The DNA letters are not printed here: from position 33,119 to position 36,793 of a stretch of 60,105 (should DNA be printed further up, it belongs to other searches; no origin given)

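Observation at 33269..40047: Tandem, translationally coupled paralogous cyclase-STAND ATPase-TPR giants with different N-terminal modules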

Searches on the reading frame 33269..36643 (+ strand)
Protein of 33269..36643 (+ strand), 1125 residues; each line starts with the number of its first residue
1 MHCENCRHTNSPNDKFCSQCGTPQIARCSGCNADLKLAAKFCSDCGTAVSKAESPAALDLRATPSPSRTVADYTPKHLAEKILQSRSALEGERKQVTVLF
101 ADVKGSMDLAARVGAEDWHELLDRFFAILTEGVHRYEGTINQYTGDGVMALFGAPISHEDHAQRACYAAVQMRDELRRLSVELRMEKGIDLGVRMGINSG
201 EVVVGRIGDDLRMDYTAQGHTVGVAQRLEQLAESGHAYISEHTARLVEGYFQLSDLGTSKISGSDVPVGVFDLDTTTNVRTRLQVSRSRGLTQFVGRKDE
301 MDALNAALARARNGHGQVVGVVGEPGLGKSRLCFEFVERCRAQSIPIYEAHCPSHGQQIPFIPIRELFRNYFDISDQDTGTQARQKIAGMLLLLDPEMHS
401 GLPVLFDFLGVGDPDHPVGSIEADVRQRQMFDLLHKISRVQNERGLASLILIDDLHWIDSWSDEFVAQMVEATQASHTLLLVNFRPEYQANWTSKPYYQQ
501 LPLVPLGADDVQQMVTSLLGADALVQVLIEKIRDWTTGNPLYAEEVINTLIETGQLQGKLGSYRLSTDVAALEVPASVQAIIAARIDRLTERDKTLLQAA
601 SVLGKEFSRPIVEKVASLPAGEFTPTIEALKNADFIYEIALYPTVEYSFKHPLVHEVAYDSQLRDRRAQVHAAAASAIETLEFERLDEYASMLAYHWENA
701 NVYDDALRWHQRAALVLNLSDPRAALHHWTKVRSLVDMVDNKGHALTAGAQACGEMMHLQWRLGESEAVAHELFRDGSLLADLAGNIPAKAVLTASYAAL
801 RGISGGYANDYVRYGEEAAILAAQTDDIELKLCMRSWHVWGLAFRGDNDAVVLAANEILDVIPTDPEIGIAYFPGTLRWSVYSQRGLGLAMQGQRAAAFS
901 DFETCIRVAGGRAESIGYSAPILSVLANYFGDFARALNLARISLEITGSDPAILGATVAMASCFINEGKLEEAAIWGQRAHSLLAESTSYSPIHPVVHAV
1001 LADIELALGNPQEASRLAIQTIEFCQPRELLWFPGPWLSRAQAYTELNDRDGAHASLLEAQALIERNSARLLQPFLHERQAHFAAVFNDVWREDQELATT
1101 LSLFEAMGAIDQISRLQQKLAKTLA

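Call 7: search_protein_families(library=pfam, proteins=[window:33269-36643:+], max_evalue=0.01)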
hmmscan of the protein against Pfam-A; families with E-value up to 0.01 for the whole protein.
window:33269-36643:+ (1125 aa): 9 families
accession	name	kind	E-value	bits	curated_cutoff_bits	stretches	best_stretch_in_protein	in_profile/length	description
PF13191.12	AAA_16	-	1.5e-20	74.8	32.6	1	293-481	1-166/167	AAA ATPase domain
PF00211.25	Guanylate_cyc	-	4.6e-20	72.4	21.9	1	93-264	6-173/183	Adenylate and Guanylate cyclase catalytic domain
PF12773.13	DZR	-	7.9e-09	36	27.3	1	3-46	1-45/45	Double zinc ribbon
PF13240.11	Zn_Ribbon_1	-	5.6e-08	32.8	25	1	2-23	1-22/23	zinc-ribbon domain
PF07719.23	TPR_2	-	1.2e-06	28.6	27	0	1037-1064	4-31/34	Tetratricopeptide repeat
PF14559.12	TPR_19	-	1.7e-05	25.5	25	0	978-1017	8-47/68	Tetratricopeptide repeat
PF13401.12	AAA_22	-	0.00026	21.8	27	1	315-470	4-108/130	AAA domain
PF13424.12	TPR_12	-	0.00072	20.1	30.1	0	958-1024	7-74/77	Tetratricopeptide repeat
PF10571.15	UPF0547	-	0.009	16.6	29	1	28-46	3-21/26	Uncharacterised protein family UPF0547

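Call 10: search_protein_families(library=ncbifam, proteins=[window:33269-36643:+], max_evalue=0.001)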
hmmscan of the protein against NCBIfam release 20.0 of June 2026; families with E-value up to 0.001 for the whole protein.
window:33269-36643:+ (1125 aa): 3 families
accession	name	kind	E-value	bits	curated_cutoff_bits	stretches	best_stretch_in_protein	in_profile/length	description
TIGR03903.1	TOMM_kin_cyc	equivalog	4.5e-84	283.2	705.75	1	89-744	281-929/1267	TOMM system kinase/cyclase fusion protein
NF058673.1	LipAdnlyCyLipJMY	equivalog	4.9e-14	51.9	800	1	80-250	280-425/449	bifunctional lipase/adenylate cyclase LipJ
NF011149.0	PRK14559.1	equivalog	0.00013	20.8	374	1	2-52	3-54/642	serine/threonine phosphatase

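Call 11: search_protein_families(library=padloc, proteins=[window:33269-36643:+], max_evalue=0.001)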
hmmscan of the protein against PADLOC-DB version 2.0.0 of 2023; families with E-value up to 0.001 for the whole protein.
window:33269-36643:+ (1125 aa): 9 families
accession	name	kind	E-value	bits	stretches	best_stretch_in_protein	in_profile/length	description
PDLC00734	PycC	-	7.4e-22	76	1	82-235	176-332/374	Pycsar cyclase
PDLC02367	PycC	-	2.3e-16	57.9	1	93-245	41-190/226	-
PDLC00765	PycC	-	9.8e-12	42.7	1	94-248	255-413/477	Pycsar cyclase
PDLC02369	PycC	-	1.4e-11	42.4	1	92-244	43-188/248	-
PDLC00766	PycC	-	7.6e-11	39.9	1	95-243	43-191/232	Pycsar cyclase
PDLC02370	PycC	-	7.2e-10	36.7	1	92-245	78-236/340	-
PDLC00763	PycC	-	2.2e-09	35.1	1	94-242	52-202/268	Pycsar cyclase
PDLC00764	PycC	-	1.2e-08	32.3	1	92-241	91-247/449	Pycsar cyclase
PDLC02366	PycC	-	8e-08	29.6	1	85-245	267-431/486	-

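Call 12: search_solved_structures(query=window:33269-36643:+, max_evalue=0.001, show_alignments=3)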
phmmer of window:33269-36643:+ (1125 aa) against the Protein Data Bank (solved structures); distinct sequences matched with E-value up to 0.001: 54.
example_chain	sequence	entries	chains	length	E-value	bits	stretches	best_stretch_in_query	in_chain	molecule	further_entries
3r5g_A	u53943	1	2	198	2.8e-27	98.3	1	89-273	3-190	CyaB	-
2w01_A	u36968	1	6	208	1.4e-23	86.1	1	89-273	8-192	ADENYLATE CYCLASE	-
6fht_A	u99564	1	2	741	1.4e-22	82.8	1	78-272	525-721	Bacteriophytochrome,Adenylate cyclase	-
1wc0_A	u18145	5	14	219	6.7e-17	64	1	81-247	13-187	ADENYLATE CYCLASE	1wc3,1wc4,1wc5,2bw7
6ao9_A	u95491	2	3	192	1e-16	63.4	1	92-264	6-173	Bacterio-rhodopsin/guanylyl cyclase 1 fusion protein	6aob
6aoa_A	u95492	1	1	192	1.2e-16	63.2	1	92-264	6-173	Bacterio-rhodopsin/guanylyl cyclase 1 fusion protein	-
1wc1_A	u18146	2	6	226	2e-16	62.4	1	89-247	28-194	ADENYLATE CYCLASE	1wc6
6sir_A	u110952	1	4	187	1.1e-15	60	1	92-263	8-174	Nucleotide cyclase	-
5oyh_A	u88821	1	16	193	1.8e-15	59.2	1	92-263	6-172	Nucleotide cyclase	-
5o5k_A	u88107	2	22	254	4.6e-14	54.6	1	69-266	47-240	Adenylate cyclase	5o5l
7yz9_A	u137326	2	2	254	6.1e-14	54.2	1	67-265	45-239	Adenylate cyclase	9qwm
4p2f_A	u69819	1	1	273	6.9e-14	54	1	68-265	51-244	Adenylate cyclase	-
4p2m_A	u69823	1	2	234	9.8e-14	53.5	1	69-265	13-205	Adenylate cyclase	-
4p2x_A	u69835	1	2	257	1.2e-13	53.2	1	69-265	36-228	Adenylate cyclase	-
7yzi_A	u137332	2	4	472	2.3e-13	52.3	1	68-265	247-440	Adenylate cyclase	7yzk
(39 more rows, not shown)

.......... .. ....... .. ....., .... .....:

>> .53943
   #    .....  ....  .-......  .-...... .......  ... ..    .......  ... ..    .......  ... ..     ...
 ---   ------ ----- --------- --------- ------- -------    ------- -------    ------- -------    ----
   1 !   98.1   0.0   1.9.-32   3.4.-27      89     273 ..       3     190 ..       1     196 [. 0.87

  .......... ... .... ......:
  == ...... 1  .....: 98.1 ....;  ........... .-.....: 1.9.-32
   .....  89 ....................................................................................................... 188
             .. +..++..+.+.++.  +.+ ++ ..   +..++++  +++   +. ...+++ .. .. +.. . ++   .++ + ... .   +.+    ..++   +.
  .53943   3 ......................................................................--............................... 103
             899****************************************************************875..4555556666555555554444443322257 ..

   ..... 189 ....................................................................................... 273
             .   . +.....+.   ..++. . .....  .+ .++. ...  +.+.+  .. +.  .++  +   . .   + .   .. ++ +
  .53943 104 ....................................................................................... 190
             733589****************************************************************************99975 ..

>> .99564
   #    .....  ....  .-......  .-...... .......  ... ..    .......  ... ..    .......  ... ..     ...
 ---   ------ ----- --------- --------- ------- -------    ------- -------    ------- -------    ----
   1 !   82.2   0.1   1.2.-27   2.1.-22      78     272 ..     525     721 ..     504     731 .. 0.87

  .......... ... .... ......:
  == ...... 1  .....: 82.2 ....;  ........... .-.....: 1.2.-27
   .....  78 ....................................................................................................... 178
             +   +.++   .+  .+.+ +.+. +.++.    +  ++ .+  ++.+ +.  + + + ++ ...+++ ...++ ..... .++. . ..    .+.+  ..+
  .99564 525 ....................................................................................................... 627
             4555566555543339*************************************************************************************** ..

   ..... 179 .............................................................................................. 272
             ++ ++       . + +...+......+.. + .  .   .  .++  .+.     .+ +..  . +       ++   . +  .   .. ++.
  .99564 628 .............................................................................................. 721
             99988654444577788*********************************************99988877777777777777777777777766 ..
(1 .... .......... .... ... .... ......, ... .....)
